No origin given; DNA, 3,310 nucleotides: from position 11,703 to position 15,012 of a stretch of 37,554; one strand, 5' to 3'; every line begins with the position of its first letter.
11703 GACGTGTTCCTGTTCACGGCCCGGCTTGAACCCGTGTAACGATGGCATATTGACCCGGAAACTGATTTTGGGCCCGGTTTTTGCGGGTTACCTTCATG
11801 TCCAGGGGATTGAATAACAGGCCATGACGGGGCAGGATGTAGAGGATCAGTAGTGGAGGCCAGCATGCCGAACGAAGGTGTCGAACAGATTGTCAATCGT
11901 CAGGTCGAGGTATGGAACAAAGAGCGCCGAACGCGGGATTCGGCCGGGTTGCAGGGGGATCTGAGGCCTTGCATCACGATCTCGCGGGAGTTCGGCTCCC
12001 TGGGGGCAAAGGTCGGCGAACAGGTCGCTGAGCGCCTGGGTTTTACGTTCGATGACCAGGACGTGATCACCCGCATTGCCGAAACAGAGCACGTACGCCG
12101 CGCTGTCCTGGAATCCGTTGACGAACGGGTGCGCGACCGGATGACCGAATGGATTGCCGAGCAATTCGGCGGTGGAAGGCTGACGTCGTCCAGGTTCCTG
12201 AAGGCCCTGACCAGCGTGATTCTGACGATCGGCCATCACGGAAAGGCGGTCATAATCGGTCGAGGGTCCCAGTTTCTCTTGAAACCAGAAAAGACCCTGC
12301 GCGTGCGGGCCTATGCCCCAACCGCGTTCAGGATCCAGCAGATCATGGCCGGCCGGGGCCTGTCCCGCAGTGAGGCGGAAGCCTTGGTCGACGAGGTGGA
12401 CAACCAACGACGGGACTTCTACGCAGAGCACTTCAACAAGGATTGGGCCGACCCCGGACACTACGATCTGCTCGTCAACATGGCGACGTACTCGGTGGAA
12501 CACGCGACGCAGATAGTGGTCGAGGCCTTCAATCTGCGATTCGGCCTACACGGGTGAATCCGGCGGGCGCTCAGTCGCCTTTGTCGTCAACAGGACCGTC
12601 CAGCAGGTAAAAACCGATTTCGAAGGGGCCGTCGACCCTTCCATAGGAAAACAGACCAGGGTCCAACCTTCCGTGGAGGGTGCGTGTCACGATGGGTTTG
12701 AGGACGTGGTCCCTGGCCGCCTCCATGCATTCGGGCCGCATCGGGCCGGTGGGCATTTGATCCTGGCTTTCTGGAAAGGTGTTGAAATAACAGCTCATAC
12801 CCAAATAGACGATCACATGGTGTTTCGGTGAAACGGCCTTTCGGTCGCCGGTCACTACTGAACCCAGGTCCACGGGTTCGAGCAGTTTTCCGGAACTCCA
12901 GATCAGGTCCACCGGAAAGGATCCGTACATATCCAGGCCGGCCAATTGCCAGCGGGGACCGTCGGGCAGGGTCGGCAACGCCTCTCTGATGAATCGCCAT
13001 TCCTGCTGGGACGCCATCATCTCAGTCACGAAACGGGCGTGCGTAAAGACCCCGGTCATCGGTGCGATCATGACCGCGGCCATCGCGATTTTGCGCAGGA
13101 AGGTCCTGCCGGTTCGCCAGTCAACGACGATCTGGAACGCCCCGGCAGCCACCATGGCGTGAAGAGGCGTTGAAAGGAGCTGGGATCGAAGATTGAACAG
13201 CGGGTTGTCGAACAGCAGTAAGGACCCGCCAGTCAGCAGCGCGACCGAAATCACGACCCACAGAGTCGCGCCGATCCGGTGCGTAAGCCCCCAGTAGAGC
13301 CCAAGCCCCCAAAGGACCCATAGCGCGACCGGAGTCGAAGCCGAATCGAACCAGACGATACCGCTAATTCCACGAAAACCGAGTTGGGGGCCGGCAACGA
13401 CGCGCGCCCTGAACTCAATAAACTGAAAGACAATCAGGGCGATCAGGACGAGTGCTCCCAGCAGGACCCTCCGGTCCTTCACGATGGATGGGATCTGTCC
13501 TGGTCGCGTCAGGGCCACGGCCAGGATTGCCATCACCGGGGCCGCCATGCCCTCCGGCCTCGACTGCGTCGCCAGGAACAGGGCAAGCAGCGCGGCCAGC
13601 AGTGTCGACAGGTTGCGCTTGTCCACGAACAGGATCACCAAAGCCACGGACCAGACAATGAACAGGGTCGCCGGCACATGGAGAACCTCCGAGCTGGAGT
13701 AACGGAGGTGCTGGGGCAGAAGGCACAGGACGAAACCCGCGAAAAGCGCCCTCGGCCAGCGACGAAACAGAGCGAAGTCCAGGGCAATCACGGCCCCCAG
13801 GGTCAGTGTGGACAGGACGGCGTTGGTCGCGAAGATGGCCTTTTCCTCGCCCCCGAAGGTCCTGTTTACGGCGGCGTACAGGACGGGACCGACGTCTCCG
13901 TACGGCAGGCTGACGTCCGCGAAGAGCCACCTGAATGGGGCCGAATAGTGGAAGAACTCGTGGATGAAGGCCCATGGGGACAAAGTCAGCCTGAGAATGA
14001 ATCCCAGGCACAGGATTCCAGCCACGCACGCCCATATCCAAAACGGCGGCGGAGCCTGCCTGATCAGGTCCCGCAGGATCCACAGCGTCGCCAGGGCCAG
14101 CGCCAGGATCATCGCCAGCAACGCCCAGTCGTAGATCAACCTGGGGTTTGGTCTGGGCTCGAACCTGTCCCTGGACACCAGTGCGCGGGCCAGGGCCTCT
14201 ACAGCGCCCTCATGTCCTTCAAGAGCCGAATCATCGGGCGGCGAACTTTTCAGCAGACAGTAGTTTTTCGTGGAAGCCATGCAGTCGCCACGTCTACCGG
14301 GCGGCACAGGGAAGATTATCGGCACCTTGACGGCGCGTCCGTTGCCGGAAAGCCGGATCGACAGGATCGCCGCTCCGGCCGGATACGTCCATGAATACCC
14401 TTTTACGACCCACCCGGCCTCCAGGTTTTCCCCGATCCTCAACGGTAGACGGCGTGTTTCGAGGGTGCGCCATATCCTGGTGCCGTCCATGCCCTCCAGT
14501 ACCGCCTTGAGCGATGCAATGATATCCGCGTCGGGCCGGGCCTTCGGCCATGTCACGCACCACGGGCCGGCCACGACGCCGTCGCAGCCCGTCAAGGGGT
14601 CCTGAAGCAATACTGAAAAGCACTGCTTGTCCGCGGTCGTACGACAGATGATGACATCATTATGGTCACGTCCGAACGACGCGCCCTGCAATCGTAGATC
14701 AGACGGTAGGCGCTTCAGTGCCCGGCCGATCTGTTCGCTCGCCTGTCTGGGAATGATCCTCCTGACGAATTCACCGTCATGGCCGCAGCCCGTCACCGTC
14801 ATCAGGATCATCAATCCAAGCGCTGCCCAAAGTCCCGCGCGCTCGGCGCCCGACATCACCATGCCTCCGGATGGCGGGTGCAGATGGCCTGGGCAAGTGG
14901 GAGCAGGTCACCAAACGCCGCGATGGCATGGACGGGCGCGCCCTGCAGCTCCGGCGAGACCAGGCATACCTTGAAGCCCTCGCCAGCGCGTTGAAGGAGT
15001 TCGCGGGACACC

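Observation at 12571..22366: Nine-gene translationally coupled operon combining three envelope-modification functions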

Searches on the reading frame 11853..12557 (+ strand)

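Call 35: search_protein_families(library=pfam, proteins=[window:11853-12557:+], max_evalue=0.001)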
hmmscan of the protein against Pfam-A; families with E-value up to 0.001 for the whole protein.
window:11853-12557:+ (234 aa): 1 family
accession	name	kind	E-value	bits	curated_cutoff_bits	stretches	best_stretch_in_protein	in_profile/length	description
PF13189.12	Cytidylate_kin2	-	2e-42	145.8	28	1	41-211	2-175/176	Cytidylate kinase-like family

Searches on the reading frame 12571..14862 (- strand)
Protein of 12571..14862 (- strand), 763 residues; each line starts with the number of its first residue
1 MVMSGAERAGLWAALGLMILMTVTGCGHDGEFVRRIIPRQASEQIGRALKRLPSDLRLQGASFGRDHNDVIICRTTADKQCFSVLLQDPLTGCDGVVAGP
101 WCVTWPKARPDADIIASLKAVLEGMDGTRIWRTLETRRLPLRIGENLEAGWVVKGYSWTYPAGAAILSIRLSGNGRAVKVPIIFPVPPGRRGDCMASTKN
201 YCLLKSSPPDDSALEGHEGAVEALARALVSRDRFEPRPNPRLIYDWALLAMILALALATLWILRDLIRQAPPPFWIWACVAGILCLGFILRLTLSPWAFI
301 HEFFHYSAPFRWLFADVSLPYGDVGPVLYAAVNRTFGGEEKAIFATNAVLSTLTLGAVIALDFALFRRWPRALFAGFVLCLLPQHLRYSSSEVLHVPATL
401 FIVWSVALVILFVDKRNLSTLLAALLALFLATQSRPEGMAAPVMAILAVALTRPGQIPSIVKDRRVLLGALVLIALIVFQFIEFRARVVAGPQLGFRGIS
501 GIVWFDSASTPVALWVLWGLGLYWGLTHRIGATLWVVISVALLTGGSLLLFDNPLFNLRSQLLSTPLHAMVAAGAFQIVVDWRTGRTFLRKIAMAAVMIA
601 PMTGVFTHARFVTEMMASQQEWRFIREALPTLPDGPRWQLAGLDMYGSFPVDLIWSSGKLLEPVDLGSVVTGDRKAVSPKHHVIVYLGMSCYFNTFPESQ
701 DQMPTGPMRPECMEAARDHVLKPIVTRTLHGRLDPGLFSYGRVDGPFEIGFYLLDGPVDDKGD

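Call 4: search_protein_families(library=pfam, proteins=[window:12571-14862:-], max_evalue=0.01)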
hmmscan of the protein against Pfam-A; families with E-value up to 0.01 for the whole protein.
window:12571-14862:- (763 aa): 0 families

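Call 5: search_protein_families(library=ncbifam, proteins=[window:12571-14862:-], max_evalue=0.01)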
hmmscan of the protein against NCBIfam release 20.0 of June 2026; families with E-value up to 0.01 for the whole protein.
window:12571-14862:- (763 aa): 0 families
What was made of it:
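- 12571..14862 (-): 763-aa polytopic membrane protein with a lipobox, a periplasmic N-domain, a GT-C-fold core and a C-terminal domain carrying two invariant Cys. No HMM hit (calls 4, 5).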

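Call 8: find_homologous_proteins(query=window:12571-14862:-)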
Query window:12571-14862:- (763 aa): 7 proteins with E <= 0.001 among 8000 candidates.
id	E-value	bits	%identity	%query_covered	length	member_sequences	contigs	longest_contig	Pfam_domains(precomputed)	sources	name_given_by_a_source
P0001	0.0e+0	1743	100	100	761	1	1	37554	-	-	-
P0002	2.8e-192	659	51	80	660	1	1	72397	-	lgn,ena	-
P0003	1.5e-157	544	46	81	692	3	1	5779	-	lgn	-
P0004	1.2e-99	353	37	79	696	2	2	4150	-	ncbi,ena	-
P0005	1.3e-59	220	34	64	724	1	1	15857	-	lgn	-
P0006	7.4e-57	211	32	61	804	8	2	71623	-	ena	-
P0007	2.9e-56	209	33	70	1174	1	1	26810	-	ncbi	-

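Call 9: find_encoding_contigs(protein=P0002, flank=10000, max_places=3)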
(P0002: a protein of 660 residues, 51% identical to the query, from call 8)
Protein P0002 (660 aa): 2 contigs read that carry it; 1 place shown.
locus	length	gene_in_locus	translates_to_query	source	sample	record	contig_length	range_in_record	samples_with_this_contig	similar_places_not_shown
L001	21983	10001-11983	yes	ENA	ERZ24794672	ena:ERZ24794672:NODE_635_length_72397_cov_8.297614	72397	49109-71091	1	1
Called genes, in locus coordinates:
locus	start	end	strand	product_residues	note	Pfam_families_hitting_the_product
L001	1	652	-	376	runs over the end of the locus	PF00950:ABC-3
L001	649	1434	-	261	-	PF00005:ABC_tran, PF02463:SMC_N (faint), PF13304:AAA_21 (faint)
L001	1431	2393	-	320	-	PF01297:ZnuA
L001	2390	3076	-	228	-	PF01325:Fe_dep_repress, PF01047:MarR (weak), PF02742:Fe_dep_repr_C, PF04023:FeoA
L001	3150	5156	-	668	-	PF00485:PRK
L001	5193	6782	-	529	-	PF00483:NTP_transferase (weak), PF01128:IspD (faint), PF12804:NTP_transf_3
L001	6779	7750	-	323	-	PF00596:Aldolase_II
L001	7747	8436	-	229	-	PF00702:Hydrolase, PF13419:HAD_2, PF13242:Hydrolase_like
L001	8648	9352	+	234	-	PF00535:Glycos_transf_2, PF13641:Glyco_tranf_2_3 (weak)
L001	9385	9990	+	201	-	-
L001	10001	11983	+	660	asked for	-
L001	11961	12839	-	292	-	PF00701:DHDPS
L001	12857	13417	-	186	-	PF03130:HEAT_PBS (faint), PF13646:HEAT_2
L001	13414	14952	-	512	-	PF02881:SRP54_N, PF00448:SRP54, PF13401:AAA_22 (weak), PF01656:CbiA, PF02978:SRP_SPB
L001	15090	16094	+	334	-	PF03009:GDPD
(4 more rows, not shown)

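Call 10: find_encoding_contigs(protein=P0006, flank=10000, max_places=3)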
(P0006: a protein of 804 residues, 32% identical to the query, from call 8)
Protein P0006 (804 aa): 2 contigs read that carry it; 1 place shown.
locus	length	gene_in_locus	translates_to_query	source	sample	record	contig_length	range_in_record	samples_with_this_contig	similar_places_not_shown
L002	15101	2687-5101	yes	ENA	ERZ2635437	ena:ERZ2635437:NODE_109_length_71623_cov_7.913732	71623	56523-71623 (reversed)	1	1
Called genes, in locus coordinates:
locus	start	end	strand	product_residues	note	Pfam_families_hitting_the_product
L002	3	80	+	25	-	?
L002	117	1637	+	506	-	PF02665:Nitrate_red_gam (faint), PF12838:Fer4_7 (faint), PF13183:Fer4_8, PF13534:Fer4_17 (weak), PF13183:Fer4_8, PF13237:Fer4_10 (weak), PF13187:Fer4_9, PF13534:Fer4_17, +3 more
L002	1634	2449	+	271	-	PF02754:CCG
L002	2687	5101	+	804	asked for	-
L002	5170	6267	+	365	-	PF01817:CM_2, PF00793:DAHP_synth_1, PF03102:NeuB (weak)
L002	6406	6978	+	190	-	PF02777:Sod_Fe_C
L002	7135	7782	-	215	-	PF27545:CsoS1D_N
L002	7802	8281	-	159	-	PF01058:Oxidored_q6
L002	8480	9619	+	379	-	PF04055:Radical_SAM, PF13186:SPASM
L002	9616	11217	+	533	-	-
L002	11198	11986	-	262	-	-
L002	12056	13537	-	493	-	PF02310:B12-binding, PF04055:Radical_SAM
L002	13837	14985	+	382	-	PF04015:DUF362, PF12837:Fer4_6 (faint), PF00037:Fer4 (weak), PF12797:Fer4_2 (weak), PF13237:Fer4_10 (weak), PF12838:Fer4_7 (weak)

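Call 11: find_encoding_contigs(protein=P0007, flank=10000, max_places=3)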
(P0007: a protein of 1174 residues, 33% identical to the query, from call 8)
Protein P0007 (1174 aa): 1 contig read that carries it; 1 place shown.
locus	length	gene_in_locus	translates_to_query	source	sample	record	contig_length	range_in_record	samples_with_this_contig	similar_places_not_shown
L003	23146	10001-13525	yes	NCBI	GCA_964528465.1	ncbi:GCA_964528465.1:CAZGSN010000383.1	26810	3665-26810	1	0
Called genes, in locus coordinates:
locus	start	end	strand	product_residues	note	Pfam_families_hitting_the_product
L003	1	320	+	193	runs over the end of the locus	PF08768:THAP4_heme-bd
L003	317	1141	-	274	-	PF03781:FGE-sulfatase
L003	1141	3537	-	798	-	PF00884:Sulfatase, PF16347:SGSH_C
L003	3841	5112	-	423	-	PF19276:HD_assoc_2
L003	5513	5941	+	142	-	PF13577:SnoaL_4 (weak), PF12680:SnoaL_2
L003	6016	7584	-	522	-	PF13231:PMT_2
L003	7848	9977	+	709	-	PF13692:Glyco_trans_1_4, PF00534:Glycos_transf_1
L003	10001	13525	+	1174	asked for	-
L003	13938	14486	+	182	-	PF13505:OMP_b-brl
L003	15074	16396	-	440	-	PF01743:PolyA_pol, PF12627:PolyA_pol_RNAbd, PF01966:HD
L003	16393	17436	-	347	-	PF01408:GFO_IDH_MocA, PF22725:GFO_IDH_MocA_C3, PF02894:GFO_IDH_MocA_C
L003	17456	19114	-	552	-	PF00501:AMP-binding, PF13193:AMP-binding_C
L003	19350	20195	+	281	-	PF02230:Abhydrolase_2 (weak), PF20434:BD-FAE (faint)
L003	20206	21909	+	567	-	PF07969:Amidohydro_3, PF01979:Amidohydro_1, PF07969:Amidohydro_3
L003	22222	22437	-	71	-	-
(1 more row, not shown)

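Call 30: predict_structure(alignment_id=A1)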
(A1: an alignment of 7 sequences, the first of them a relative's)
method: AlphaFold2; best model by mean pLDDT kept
length: 761 residues; sequences in the alignment: 7
mean_pLDDT: 72.0   pTM: 0.69
mean pLDDT of the five models: 72.0, 71.8, 70.5, 70.2, 67.6
residues with pLDDT >= 90: 188; 70-90: 265; 50-70: 170; < 50: 138
segments of 3 or more residues with pLDDT < 50: 1-43, 121-135, 159-161, 184-189, 205-213, 232-237, 305-317, 387-389, 483-495, 695-700, 734-740, 759-761
pLDDT, mean of each block of 10 residues (from residue 1): 28 31 30 37 52 65 64 62 60 56 61 55 33 51 79 67 70 75 51 73 52 68 81 50 88 94 89 94 89 63 47 47 81 77 85 95 95 91 51 83 95 92 93 83 94 91 90 79 45 49 75 93 96 93 70 58 91 93 86 91 71 78 89 86 68 79 80 59 87 52 72 87 87 50 80 70 33
secondary structure, 60 per line:
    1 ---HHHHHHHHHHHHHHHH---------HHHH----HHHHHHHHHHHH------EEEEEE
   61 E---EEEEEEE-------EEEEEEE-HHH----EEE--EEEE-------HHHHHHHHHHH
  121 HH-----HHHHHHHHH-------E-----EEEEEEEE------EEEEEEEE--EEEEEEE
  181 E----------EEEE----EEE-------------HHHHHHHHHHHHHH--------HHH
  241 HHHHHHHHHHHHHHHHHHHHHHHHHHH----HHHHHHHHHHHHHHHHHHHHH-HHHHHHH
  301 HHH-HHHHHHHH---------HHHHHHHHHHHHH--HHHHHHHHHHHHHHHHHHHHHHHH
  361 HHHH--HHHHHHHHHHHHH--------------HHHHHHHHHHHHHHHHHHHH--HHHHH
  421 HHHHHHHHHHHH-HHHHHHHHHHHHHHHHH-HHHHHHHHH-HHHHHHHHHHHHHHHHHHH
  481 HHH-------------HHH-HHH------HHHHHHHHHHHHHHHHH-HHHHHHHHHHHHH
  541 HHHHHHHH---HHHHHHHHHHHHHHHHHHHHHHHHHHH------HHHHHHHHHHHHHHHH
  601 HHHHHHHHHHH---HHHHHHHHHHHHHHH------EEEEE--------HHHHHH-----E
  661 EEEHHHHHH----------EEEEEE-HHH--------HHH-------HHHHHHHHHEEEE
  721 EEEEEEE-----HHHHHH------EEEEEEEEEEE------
elements in order (helices of 4 or more, strands of 3 or more residues): H4-19 H29-32 H37-48 E55-61 E65-71 E79-85 E94-96 E99-102 H110-122 H128-136 E150-157 E164-171 E174-181 E192-195 E200-202 H216-229 H238-267 H272-292 H294-303 H305-312 H322-334 H337-364 H367-379 H394-413 H416-432 H434-450 H452-460 H462-483 H510-526 H528-548 H552-578 H585-611 H615-629 E636-640 H649-654 E660-663 H664-669 E680-685 H708-716 E717-727 H733-738 E745-755
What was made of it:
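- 12571..14862 (-): AF2 pLDDT 72, pTM 0.69 (call 30).
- On Gtr-type three-component glycosylation system: AF2 model pLDDT 72 (call 30).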

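Call 36: fold_search(model_id=the predicted structure, library=pdb)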
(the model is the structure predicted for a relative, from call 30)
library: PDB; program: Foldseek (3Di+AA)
matches with E <= 10: 413; with E <= 0.001: 25
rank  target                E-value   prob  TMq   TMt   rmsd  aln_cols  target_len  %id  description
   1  7oci_F                5.2e-07  1.00  0.36  0.41  11.4       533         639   12  Cryo-EM structure of yeast Ost6p containing oligosaccharyltransferase complex (released 2022-02-16)
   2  8age_A                5.4e-07  1.00  0.34  0.40  11.4       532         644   12  Structure of yeast oligosaccharylransferase complex with acceptor peptide bound (released 2022-12-07)
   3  6s7o_A                1.4e-06  1.00  0.35  0.40  12.6       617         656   12  Cryo-EM structure of human oligosaccharyltransferase complex OST-A (released 2019-12-18)
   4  8b6l_I                1.9e-06  1.00  0.35  0.39  12.7       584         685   11  Subtomogram average of the human Sec61-TRAP-OSTA-translocon (released 2022-12-07)
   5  8pn9_A                2.3e-06  1.00  0.36  0.41  11.6       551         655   10  Structure of human oligosaccharyltransferase OST-A complex bound to NGI-1 (released 2024-05-08)
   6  6ezn_F                2.6e-06  1.00  0.34  0.38  13.1       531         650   12  Cryo-EM structure of the yeast oligosaccharyltransferase (OST) complex (released 2018-01-17)
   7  6ftg_5                3.3e-06  1.00  0.36  0.42  10.5       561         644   11  Subtomogram average of OST-containing ribosome-translocon complexes from canine rough microsomal membranes (released 2018-03-21)
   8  6c26_A                4.0e-06  1.00  0.37  0.42  12.8       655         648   12  The Cryo-EM structure of a eukaryotic oligosaccharyl transferase complex (released 2018-01-31)
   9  6s7t_A                5.9e-06  1.00  0.38  0.41  10.2       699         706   11  Cryo-EM structure of human oligosaccharyltransferase complex OST-B (released 2019-12-18)
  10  8agc_A                9.1e-06  1.00  0.34  0.37   9.8       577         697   12  Structure of yeast oligosaccharylransferase complex with lipid-linked oligosaccharide and non-acceptor peptide bound (released 2022-12-07)
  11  9n9j_I                9.9e-06  1.00  0.33  0.35  12.9       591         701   10  Structure of a GRP94 folding intermediate engaged with a CCDC134- and FKBP11-bound secretory translocon (released 2025-11-19)
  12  6gxc_A                1.5e-05  1.00  0.37  0.40   6.5       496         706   10  Bacterial oligosaccharyltransferase PglB in complex with an inhibitory peptide and a reactive lipid-linked oligosaccha (released 2018-11-14)
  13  5ogl_A                1.7e-05  1.00  0.38  0.41   7.4       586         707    9  Structure of bacterial oligosaccharyltransferase PglB in complex with an acceptor peptide and an lipid-linked oligosac (released 2017-10-25)
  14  5ezm                  2.2e-05  1.00  0.40  0.53   9.0       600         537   13  Crystal Structure of ArnT from Cupriavidus metallidurans in the apo state (released 2016-02-17)
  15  3rce_A                3.9e-05  1.00  0.34  0.37   9.3       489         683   12  Bacterial oligosaccharyltransferase PglB (released 2011-06-15)
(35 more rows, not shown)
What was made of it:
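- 12571..14862 (-): The top 31 Foldseek PDB hits are all GT-C: STT3/PglB 5e-7, ArnT TMt 0.53, AftA, ALG9/12 and Emb (call 36).
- On Gtr-type three-component glycosylation system: The top 31 Foldseek PDB hits are all GT-C, probability 1.0, TM up to 0.55 normalised to the target (call 36).
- The 763-aa protein has a GT-C fold (calls 30, 36).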

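Call 37: search_protein_representatives(alignment_id=A1)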
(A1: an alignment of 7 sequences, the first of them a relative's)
Query: 7 sequences, 683 profile positions. Proteins with E-value up to 0.001 (for the whole library): 1679; up to 1e-10: 836; up to 1e-30: 137. The best 150 are listed.
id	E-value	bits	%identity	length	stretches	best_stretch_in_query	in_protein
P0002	0.0e+00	1015.9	-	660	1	20-682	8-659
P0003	1.5e-295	998.3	-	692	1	1-680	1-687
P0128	1.2e-228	777.2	-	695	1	23-681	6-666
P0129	2.9e-211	719.7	-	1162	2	76-679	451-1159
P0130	3.6e-192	656.6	-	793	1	8-683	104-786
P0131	4.2e-189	646.5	-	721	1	34-679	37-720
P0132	9.1e-169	579.3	-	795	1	7-676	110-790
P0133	1.4e-160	552.3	-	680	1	150-683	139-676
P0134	6.0e-157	540.2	-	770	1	15-683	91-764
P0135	6.1e-157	540.2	-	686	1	53-680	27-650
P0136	1.6e-154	532.2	-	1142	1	127-674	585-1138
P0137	4.2e-151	520.9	-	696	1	20-673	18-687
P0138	6.0e-145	500.6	-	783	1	8-680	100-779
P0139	3.7e-142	491.4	-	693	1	25-680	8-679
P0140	8.8e-141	486.8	-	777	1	9-676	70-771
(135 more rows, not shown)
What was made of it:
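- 12571..14862 (-): The family has 1679 representatives (call 37).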
